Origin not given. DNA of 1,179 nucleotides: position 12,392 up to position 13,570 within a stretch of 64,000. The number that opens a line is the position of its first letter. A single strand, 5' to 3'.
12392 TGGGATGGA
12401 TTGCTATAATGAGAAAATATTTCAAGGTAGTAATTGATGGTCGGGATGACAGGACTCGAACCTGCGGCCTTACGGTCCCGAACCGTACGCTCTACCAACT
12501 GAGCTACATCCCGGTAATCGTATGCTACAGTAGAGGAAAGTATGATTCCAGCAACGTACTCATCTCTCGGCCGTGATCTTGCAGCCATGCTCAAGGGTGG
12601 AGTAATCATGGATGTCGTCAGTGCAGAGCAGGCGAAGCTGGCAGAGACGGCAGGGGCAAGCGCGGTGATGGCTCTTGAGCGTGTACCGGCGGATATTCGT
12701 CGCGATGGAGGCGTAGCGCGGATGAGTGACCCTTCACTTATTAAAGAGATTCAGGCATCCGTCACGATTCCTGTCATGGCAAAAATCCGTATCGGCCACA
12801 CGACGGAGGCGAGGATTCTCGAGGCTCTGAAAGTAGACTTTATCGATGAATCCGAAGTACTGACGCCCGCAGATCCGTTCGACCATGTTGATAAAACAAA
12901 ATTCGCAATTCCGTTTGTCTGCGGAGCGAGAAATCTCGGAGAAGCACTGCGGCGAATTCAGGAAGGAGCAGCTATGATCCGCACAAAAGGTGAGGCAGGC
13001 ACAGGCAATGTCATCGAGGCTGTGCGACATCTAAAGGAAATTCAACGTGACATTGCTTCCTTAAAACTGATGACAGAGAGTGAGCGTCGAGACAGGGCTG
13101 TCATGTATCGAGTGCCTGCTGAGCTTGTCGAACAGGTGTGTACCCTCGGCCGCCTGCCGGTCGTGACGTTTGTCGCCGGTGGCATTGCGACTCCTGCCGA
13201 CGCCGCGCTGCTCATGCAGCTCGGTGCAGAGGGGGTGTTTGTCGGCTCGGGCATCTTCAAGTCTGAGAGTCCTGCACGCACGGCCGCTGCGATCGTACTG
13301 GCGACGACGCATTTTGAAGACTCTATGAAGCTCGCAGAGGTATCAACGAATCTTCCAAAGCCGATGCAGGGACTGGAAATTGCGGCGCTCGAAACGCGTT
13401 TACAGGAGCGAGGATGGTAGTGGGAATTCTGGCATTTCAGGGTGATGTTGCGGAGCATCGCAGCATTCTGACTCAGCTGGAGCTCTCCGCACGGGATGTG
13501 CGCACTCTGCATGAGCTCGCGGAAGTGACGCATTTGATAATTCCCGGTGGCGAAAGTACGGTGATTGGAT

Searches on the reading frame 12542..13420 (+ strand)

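Call 72: search_protein_families(library=pfam, proteins=[window:12542-13420:+], max_evalue=0.01)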
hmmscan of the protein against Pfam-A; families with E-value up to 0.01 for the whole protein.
window:12542-13420:+ (292 aa): 5 families
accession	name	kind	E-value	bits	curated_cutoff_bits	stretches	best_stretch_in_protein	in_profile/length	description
PF01680.23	SOR_SNZ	-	1.2e-99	332.7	27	1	10-212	5-207/207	SOR/SNZ family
PF05690.20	ThiG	-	7.2e-07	29.2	23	1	198-256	169-225/247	Thiazole biosynthesis protein ThiG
PF01207.24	Dus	-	0.0002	21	20.4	0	197-269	177-246/311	Dihydrouridine synthase (Dus)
PF00977.27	His_biosynth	-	0.00092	19.2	23.6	0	194-249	63-116/228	Histidine biosynthesis protein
PF03060.21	NMO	-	0.0032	17.4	28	1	194-258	183-246/331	Nitronate monooxygenase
